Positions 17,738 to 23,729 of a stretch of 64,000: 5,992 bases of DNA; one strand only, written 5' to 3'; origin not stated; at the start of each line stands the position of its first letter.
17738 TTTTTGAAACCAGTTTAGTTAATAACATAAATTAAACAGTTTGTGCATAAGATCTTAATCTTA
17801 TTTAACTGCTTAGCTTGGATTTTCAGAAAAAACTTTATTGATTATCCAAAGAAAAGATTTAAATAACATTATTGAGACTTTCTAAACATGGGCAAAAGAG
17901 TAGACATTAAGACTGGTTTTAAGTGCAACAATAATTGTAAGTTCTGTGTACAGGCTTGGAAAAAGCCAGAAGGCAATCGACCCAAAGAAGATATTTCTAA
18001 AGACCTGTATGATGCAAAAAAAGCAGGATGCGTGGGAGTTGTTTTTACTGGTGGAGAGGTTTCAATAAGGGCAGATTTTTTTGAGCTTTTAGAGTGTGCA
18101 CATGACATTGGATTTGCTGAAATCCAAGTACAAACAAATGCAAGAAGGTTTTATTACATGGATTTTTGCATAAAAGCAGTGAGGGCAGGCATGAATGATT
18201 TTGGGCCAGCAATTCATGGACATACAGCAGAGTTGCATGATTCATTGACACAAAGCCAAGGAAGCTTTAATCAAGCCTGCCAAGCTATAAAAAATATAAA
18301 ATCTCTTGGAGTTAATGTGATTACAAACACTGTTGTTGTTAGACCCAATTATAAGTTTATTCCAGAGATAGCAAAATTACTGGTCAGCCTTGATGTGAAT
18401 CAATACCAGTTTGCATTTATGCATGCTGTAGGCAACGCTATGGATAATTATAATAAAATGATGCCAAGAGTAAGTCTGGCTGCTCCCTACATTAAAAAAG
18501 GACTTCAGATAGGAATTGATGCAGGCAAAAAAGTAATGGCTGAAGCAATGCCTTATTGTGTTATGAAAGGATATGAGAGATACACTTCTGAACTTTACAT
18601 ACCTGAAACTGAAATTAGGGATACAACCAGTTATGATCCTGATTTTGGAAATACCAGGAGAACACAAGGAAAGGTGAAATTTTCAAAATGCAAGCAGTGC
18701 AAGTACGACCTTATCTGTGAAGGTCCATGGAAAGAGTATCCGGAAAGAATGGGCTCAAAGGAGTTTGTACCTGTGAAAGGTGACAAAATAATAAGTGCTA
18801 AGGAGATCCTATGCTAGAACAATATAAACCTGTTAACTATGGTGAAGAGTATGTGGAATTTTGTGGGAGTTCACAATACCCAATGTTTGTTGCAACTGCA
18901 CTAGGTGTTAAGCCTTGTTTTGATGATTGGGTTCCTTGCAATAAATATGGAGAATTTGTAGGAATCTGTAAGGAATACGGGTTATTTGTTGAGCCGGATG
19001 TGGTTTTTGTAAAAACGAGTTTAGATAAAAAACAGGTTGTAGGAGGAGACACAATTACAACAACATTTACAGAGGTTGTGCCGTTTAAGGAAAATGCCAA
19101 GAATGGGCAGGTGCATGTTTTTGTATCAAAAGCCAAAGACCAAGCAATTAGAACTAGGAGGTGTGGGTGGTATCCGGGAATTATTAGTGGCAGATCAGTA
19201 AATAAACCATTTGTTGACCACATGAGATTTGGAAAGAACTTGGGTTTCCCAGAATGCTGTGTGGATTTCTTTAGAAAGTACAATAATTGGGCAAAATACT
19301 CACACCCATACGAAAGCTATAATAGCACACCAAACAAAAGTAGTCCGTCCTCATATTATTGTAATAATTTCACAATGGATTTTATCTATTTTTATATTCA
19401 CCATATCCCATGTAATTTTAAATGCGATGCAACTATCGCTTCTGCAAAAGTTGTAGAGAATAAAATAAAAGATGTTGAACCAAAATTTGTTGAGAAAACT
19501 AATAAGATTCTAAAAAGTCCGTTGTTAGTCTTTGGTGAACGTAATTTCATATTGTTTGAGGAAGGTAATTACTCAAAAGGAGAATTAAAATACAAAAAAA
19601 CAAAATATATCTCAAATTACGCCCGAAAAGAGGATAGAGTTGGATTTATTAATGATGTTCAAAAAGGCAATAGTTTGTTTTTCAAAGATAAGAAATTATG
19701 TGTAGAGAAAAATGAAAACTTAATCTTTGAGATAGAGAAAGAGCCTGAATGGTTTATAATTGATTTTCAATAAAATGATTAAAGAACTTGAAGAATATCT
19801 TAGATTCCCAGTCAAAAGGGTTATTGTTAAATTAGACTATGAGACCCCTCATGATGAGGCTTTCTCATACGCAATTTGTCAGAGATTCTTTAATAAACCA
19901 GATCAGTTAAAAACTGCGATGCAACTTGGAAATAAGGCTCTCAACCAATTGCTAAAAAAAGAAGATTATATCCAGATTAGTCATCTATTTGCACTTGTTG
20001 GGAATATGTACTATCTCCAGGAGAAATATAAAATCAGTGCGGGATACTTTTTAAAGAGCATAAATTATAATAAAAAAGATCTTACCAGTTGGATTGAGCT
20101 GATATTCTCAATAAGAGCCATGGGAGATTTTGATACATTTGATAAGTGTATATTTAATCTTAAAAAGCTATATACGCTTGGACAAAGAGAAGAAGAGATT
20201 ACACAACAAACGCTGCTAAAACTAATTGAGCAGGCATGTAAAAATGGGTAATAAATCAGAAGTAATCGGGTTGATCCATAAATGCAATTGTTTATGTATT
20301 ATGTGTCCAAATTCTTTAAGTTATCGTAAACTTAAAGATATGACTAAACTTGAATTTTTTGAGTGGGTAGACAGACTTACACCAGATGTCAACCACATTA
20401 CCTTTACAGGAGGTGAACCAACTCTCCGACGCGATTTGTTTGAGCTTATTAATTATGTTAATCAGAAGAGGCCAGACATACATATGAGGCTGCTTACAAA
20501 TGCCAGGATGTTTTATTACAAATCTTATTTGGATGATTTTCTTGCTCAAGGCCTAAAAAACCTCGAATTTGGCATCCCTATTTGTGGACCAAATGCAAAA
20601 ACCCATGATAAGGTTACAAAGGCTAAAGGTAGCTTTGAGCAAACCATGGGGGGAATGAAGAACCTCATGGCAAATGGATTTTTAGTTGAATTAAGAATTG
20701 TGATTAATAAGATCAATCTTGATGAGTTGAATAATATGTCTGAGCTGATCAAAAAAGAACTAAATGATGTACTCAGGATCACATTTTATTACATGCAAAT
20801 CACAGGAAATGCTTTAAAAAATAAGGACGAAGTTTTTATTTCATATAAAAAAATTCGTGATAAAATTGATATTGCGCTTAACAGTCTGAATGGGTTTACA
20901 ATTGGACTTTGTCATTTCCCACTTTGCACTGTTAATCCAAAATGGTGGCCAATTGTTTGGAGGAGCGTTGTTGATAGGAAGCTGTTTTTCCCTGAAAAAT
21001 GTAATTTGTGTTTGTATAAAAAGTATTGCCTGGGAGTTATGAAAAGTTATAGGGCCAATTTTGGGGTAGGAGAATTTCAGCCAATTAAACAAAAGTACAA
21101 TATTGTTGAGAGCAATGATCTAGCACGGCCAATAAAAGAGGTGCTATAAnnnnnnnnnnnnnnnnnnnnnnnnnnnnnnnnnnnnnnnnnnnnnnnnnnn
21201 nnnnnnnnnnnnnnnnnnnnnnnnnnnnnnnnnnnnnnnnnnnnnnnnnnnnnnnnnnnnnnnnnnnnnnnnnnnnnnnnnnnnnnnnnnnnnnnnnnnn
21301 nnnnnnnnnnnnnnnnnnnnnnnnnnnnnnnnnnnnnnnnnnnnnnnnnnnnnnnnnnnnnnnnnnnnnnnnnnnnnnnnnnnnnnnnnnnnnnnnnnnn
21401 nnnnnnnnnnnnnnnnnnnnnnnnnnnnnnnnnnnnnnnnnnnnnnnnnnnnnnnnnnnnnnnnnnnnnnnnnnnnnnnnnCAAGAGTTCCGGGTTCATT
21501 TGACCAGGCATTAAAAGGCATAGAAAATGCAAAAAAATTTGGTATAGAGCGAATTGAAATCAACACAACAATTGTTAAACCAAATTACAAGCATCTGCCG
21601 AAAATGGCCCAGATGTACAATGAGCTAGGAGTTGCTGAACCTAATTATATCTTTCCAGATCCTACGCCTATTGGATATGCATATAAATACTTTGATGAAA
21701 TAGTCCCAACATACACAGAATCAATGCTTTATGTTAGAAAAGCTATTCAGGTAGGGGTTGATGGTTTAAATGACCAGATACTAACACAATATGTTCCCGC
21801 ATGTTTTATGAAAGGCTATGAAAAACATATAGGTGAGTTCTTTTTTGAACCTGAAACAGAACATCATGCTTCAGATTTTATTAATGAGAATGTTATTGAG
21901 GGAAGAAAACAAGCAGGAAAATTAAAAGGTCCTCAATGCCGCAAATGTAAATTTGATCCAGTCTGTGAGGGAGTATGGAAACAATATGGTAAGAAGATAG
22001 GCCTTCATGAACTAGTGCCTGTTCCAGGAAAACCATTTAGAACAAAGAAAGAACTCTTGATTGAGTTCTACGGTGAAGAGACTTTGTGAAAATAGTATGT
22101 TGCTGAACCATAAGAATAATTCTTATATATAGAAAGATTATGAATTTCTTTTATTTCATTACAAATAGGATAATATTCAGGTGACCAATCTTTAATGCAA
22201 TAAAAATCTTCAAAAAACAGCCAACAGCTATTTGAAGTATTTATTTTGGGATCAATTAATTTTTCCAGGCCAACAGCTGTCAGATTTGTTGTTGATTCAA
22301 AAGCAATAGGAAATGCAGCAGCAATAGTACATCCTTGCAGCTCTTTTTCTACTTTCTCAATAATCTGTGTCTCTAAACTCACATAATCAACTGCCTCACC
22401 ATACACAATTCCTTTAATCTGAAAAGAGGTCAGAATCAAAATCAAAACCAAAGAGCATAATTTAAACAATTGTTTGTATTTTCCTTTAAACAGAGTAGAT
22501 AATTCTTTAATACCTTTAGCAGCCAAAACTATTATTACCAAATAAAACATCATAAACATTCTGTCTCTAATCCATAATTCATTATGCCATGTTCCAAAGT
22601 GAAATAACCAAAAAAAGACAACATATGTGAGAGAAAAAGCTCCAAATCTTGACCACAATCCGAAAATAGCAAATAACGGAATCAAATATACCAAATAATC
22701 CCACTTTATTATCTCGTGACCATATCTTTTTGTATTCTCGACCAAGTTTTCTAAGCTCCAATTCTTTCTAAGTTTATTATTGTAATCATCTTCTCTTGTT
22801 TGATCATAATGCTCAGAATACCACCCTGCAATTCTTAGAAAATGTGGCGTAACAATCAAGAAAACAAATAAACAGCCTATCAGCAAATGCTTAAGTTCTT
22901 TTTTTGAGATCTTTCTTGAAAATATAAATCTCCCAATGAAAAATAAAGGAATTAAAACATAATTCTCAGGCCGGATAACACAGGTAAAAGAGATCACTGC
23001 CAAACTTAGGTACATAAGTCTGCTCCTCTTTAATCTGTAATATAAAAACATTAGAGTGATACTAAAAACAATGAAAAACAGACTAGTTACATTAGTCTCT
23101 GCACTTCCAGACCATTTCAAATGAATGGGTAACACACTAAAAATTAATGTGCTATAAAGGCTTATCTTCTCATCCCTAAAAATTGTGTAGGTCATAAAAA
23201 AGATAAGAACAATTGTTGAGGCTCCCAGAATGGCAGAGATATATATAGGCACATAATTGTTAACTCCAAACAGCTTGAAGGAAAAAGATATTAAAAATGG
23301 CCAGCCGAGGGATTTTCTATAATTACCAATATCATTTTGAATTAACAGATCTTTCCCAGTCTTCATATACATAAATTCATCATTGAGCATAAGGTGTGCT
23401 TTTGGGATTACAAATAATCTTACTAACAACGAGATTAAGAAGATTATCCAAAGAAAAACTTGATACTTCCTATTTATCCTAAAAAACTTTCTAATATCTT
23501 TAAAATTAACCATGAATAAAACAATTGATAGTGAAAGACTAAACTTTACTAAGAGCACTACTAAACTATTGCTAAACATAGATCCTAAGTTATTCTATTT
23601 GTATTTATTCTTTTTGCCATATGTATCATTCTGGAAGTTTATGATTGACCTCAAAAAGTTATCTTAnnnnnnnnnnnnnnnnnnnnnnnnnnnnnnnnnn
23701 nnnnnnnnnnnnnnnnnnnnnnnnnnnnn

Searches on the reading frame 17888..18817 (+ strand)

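Call 52: search_protein_families(library=pfam, proteins=[window:17888-18817:+], max_evalue=0.001)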
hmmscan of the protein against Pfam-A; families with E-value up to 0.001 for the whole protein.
window:17888-18817:+ (309 aa): 1 family
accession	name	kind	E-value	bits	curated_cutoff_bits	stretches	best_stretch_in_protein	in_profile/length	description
PF04055.27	Radical_SAM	-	4.2e-19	69.8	29.5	1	9-161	3-162/166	Radical SAM superfamily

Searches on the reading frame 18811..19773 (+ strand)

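Call 53: search_protein_families(library=pfam, proteins=[window:18811-19773:+], max_evalue=0.001)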
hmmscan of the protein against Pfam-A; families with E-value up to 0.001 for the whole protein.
window:18811-19773:+ (320 aa): 1 family
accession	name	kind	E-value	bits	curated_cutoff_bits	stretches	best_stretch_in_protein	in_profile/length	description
PF04467.17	DUF483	-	0.00068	20.1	25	0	134-213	32-102/122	Protein of unknown function (DUF483)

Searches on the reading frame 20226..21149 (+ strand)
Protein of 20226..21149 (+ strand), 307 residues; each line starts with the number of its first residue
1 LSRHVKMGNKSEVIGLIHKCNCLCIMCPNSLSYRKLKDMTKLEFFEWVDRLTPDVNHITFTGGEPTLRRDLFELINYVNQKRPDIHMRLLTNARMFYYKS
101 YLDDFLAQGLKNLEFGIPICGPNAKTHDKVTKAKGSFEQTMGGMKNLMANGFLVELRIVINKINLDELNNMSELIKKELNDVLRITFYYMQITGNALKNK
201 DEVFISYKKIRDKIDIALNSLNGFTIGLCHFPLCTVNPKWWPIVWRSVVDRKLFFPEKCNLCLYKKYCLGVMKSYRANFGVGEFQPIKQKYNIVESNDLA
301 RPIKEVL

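Call 53: search_protein_families(library=pfam, proteins=[window:20226-21149:+], max_evalue=0.001)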
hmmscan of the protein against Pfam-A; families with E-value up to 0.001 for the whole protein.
window:20226-21149:+ (307 aa): 1 family
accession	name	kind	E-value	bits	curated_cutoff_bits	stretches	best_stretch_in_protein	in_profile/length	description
PF04055.27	Radical_SAM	-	3.6e-19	70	29.5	1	17-174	4-165/166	Radical SAM superfamily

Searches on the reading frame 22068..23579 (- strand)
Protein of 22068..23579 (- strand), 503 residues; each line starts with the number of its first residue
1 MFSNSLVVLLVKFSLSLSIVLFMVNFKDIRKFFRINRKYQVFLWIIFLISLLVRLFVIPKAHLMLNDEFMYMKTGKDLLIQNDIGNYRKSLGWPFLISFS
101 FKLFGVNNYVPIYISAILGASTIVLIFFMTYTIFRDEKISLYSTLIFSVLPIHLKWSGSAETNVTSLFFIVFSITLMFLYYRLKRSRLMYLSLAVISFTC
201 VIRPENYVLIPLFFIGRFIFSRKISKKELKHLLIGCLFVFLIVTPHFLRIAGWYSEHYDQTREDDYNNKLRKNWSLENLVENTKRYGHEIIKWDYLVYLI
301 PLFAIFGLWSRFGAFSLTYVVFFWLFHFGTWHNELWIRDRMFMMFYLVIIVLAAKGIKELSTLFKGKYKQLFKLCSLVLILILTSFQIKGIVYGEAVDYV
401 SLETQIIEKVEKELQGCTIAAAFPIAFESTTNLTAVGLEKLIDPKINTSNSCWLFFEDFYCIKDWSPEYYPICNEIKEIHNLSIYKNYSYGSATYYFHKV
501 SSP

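Call 33: search_protein_families(library=pfam, proteins=[window:22068-23579:-], max_evalue=0.001)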
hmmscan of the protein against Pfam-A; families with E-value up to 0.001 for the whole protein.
window:22068-23579:- (503 aa): 1 family
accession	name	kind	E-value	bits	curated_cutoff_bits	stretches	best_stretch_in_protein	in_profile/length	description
PF13231.12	PMT_2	-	2.1e-11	44.7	26.1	1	91-246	4-157/160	Dolichyl-phosphate-mannose-protein mannosyltransferase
